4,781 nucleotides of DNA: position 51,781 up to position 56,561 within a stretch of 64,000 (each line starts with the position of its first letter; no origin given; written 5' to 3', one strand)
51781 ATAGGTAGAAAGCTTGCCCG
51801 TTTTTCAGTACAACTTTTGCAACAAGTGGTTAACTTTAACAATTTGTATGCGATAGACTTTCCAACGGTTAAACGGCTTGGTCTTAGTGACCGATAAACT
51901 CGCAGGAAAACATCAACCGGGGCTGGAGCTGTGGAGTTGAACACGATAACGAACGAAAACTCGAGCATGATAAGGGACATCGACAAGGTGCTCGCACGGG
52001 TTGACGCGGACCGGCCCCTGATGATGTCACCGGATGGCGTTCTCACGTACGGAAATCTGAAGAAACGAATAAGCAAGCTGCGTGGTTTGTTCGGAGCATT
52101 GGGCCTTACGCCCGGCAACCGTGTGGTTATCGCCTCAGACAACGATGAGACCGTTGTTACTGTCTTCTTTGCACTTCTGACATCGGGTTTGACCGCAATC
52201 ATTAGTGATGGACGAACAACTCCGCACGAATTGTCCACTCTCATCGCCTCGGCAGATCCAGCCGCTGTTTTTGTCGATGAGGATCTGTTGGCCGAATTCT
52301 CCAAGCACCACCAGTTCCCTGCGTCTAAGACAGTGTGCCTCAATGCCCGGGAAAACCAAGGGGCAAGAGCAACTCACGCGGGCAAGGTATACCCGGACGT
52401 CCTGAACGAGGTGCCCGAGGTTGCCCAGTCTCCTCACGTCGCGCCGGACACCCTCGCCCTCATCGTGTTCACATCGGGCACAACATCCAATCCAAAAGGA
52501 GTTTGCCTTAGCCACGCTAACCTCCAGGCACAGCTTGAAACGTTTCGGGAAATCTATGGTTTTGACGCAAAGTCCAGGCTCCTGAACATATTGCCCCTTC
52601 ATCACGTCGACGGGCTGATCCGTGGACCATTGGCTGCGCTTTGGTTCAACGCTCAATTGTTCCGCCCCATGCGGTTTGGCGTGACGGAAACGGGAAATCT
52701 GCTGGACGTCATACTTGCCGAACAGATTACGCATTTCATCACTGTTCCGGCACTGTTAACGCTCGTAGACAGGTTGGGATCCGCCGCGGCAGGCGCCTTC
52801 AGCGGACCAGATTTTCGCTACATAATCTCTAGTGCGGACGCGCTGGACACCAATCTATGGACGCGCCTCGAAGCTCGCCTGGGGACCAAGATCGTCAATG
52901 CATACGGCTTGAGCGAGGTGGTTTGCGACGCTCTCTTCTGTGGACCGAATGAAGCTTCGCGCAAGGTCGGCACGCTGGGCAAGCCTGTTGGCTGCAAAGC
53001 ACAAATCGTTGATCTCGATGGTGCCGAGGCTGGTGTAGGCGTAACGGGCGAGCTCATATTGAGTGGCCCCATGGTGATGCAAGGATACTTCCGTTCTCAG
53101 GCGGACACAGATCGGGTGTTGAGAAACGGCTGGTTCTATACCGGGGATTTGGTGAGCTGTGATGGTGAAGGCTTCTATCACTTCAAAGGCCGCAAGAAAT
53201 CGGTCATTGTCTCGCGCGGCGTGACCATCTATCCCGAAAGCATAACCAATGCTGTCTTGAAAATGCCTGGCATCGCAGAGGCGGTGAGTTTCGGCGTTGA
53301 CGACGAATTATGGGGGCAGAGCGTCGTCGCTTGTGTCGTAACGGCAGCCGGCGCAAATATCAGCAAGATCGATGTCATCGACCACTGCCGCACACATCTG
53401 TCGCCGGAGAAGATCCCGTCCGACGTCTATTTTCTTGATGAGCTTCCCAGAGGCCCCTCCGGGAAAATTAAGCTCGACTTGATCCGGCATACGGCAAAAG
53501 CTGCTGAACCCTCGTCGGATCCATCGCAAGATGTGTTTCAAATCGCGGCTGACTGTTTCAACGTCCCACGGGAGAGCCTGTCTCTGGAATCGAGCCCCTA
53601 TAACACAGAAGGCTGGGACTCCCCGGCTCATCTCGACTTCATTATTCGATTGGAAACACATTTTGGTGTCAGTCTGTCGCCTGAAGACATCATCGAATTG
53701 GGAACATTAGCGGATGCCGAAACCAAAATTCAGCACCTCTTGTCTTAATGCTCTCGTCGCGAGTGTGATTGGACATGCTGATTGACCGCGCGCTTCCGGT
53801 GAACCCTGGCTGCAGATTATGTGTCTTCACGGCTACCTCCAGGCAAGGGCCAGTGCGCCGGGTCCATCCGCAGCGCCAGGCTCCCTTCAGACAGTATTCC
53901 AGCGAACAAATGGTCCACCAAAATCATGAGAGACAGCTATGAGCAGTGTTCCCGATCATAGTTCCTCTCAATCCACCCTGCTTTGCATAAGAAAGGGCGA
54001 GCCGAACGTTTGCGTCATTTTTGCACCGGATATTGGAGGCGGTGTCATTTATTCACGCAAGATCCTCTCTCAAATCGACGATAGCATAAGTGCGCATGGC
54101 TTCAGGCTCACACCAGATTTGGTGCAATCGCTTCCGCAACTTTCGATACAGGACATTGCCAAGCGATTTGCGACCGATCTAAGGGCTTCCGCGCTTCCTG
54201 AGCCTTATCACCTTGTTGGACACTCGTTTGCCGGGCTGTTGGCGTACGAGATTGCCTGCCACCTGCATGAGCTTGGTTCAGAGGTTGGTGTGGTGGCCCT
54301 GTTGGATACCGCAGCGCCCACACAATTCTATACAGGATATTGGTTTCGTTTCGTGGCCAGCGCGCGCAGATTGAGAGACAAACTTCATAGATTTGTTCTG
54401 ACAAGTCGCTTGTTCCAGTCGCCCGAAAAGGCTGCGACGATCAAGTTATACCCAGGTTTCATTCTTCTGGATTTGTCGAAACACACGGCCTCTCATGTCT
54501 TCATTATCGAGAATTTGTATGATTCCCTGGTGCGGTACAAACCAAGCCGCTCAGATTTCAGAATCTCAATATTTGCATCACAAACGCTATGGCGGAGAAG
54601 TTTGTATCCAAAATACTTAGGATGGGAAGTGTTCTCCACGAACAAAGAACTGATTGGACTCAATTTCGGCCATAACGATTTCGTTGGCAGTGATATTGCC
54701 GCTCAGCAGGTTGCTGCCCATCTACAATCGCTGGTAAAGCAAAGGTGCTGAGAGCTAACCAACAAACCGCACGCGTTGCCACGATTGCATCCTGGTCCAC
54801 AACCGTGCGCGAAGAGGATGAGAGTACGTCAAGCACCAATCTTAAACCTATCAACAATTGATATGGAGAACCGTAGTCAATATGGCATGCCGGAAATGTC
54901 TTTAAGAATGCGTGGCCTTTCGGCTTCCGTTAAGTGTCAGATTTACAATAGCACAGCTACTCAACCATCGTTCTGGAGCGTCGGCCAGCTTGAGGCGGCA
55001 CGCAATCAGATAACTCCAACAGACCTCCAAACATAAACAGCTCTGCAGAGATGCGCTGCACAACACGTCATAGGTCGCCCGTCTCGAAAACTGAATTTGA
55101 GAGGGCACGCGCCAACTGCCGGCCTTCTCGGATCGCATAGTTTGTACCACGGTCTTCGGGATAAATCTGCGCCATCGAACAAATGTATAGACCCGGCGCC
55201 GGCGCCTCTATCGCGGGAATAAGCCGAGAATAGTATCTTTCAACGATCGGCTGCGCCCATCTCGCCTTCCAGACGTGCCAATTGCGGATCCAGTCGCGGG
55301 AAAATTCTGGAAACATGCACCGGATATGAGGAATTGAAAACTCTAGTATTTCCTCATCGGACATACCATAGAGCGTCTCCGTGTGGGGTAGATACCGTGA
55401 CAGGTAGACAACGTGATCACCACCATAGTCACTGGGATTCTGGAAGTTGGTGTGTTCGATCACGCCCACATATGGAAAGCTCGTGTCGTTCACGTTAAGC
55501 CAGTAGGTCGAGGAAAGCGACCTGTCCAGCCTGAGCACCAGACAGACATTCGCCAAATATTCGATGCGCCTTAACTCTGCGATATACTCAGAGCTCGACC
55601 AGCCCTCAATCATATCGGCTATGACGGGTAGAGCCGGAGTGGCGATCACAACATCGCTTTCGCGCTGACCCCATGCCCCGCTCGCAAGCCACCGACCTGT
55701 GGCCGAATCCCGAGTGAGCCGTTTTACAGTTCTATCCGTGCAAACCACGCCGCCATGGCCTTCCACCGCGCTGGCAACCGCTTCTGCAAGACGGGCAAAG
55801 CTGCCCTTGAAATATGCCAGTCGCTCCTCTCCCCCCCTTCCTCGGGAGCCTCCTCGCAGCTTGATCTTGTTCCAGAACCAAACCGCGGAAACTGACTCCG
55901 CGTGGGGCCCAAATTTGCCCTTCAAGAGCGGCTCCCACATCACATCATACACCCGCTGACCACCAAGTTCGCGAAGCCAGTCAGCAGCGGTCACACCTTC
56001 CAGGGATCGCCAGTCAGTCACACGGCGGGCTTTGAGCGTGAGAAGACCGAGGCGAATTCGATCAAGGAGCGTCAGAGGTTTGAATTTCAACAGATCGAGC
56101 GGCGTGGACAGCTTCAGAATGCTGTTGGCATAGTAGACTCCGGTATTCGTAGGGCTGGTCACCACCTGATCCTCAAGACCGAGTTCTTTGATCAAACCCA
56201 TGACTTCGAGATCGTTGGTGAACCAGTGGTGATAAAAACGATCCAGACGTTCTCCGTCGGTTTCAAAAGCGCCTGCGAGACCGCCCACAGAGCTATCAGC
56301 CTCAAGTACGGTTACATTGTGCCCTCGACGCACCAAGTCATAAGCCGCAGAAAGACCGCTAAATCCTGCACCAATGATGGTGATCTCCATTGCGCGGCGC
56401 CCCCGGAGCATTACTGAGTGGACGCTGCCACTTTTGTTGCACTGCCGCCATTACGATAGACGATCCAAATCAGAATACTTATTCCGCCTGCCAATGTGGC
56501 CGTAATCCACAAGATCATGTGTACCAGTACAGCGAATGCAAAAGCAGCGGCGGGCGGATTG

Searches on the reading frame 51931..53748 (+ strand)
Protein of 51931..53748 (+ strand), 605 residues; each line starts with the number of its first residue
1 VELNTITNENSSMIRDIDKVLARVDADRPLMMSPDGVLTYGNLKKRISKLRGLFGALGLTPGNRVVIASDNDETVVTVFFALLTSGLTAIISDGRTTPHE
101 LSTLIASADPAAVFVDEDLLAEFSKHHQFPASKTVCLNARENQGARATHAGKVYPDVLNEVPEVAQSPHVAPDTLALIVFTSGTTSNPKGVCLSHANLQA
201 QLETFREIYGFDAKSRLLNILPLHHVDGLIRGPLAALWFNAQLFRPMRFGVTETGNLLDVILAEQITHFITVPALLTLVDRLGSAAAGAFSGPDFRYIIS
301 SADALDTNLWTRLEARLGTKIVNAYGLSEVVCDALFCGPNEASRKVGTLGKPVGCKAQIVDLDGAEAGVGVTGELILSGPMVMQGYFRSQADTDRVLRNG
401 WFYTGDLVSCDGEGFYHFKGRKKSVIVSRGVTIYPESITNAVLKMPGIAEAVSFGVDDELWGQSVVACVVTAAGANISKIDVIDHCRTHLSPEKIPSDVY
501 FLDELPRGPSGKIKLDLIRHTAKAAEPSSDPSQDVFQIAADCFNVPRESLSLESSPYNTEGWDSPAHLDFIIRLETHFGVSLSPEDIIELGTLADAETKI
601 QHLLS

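Call 73: search_protein_families(library=pfam, proteins=[window:51931-53748:+], max_evalue=0.00001)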
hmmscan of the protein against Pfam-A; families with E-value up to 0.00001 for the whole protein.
window:51931-53748:+ (605 aa): 2 families
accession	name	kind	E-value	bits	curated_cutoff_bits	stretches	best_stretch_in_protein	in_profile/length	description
PF00501.34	AMP-binding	-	4.1e-62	210.6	29.9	1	23-387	6-384/384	AMP-binding enzyme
PF13193.12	AMP-binding_C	-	2.2e-15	57.8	24.5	1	440-512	4-76/76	AMP-binding enzyme C-terminal domain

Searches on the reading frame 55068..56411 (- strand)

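Call 73: search_protein_families(library=pfam, proteins=[window:55068-56411:-], max_evalue=0.00001)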
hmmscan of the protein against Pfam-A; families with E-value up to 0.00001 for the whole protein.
window:55068-56411:- (447 aa): 3 families
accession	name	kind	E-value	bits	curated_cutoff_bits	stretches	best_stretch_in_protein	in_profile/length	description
PF01593.30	Amino_oxidase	-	1.2e-35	124.1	19.8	1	17-437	1-442/443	Flavin containing amine oxidoreductase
PF13450.12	NAD_binding_8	-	1.4e-13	51.3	21.9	1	12-77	1-68/68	NAD(P)-binding Rossmann-like domain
PF01266.30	DAO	-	2.4e-11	44.2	27.9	1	10-44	2-37/353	FAD dependent oxidoreductase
